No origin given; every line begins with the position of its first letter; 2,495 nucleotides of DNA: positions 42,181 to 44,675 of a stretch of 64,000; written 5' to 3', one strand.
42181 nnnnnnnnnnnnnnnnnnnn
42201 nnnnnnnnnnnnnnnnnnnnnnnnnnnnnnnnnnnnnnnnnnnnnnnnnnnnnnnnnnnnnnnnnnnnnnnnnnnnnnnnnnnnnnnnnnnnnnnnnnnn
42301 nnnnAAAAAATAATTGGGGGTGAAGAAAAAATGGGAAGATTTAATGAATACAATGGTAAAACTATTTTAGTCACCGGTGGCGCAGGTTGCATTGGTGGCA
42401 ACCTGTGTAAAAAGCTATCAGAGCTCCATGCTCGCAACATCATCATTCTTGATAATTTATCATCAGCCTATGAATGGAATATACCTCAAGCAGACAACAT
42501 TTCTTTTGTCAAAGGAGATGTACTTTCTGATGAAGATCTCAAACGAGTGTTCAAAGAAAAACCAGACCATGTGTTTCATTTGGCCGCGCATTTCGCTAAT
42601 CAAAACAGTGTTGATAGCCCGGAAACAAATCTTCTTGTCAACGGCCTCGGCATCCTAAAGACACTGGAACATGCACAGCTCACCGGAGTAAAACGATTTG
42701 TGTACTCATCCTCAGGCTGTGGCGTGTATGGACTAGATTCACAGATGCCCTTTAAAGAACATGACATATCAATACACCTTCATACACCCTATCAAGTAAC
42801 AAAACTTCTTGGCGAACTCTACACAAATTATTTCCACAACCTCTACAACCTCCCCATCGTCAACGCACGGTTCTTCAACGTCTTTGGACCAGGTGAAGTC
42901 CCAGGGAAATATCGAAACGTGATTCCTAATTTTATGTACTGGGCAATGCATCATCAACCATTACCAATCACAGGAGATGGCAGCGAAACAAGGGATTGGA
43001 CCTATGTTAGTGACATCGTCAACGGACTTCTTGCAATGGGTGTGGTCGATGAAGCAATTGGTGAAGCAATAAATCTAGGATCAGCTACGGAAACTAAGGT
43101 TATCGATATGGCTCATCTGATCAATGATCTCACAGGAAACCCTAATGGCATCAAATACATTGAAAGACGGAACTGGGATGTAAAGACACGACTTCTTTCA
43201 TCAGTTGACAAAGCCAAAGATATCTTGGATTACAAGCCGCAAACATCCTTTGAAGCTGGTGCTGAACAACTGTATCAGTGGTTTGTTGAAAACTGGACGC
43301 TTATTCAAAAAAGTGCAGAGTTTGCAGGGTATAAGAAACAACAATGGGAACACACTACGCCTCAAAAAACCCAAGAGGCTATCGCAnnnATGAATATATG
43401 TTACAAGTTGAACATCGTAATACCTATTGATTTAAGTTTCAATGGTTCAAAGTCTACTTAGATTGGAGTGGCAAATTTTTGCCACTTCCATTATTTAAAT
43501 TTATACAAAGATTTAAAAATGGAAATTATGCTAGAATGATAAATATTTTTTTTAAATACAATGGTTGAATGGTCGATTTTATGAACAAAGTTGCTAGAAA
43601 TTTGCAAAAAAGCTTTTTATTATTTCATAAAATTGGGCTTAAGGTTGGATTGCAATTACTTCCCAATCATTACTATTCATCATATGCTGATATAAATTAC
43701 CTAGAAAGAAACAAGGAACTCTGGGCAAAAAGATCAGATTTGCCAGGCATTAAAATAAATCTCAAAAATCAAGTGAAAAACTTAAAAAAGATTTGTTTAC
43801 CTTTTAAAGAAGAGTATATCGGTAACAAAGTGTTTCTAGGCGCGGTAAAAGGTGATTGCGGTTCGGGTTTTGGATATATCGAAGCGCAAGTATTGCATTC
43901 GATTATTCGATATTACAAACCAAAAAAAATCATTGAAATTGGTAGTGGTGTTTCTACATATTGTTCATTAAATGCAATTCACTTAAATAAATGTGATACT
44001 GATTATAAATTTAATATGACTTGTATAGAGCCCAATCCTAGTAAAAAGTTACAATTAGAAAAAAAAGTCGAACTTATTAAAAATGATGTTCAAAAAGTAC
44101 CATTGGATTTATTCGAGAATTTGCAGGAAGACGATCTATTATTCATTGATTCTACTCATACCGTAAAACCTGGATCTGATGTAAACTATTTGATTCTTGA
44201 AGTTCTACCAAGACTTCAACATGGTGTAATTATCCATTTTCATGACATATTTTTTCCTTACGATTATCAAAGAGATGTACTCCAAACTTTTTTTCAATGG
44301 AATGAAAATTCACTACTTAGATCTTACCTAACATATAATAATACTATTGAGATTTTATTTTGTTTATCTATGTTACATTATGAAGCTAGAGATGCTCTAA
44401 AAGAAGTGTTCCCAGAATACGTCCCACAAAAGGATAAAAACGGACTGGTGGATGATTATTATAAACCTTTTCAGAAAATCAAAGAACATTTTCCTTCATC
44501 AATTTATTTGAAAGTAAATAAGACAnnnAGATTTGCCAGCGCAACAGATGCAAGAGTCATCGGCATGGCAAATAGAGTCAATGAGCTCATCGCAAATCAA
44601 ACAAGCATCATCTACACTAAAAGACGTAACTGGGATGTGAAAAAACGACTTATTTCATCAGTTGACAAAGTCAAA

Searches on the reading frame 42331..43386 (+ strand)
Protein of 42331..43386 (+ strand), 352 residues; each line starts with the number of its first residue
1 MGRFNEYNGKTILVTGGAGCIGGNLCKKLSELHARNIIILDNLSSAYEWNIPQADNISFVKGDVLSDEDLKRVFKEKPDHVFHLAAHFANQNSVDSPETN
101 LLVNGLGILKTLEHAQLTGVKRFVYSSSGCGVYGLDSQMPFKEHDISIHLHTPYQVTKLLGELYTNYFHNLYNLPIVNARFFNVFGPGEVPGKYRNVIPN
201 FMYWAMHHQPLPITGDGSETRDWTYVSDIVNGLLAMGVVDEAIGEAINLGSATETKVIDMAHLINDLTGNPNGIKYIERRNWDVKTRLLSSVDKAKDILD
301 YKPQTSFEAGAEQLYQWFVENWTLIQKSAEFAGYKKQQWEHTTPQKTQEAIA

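Call 62: search_protein_families(library=pfam, proteins=[window:42331-43386:+], max_evalue=0.00001)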
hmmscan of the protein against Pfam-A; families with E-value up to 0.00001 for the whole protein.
window:42331-43386:+ (352 aa): 6 families
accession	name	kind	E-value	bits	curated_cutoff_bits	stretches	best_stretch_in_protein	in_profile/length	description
PF01370.27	Epimerase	-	1.4e-51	175.7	20.9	1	12-250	1-240/240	NAD dependent epimerase/dehydratase family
PF16363.11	GDP_Man_Dehyd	-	1.3e-45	156.7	27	1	13-313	1-331/332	GDP-mannose 4,6 dehydratase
PF01073.25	3Beta_HSD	-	1.7e-14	54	22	1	13-231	1-223/280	3-beta hydroxysteroid dehydrogenase/isomerase family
PF02719.21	Polysacc_synt_2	-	1.1e-13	51.5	20.2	1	12-128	1-128/293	Polysaccharide biosynthesis protein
PF04321.23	RmlD_sub_bind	-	3.7e-09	36.5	27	1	11-267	2-230/287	RmlD substrate binding domain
PF13460.12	NAD_binding_10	-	1.4e-06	28.8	27.2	1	16-133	1-102/184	NAD(P)H-binding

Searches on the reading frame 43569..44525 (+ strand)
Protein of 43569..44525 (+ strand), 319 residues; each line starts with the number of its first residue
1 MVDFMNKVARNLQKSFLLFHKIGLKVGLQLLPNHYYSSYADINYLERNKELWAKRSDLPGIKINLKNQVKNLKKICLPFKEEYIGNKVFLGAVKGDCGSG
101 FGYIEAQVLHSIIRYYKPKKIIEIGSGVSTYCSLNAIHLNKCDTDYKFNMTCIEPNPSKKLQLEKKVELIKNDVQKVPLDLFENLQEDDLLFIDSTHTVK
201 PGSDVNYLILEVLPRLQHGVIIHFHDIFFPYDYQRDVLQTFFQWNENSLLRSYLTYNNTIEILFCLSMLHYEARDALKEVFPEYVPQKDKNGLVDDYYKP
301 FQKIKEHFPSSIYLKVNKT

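Call 62: search_protein_families(library=pfam, proteins=[window:43569-44525:+], max_evalue=0.00001)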
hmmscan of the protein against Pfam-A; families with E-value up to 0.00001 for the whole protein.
window:43569-44525:+ (319 aa): 1 family
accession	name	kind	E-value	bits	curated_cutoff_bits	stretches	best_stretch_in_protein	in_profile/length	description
PF13578.12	Methyltransf_24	-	6.6e-13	49.9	26.3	1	122-227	1-105/105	Methyltransferase domain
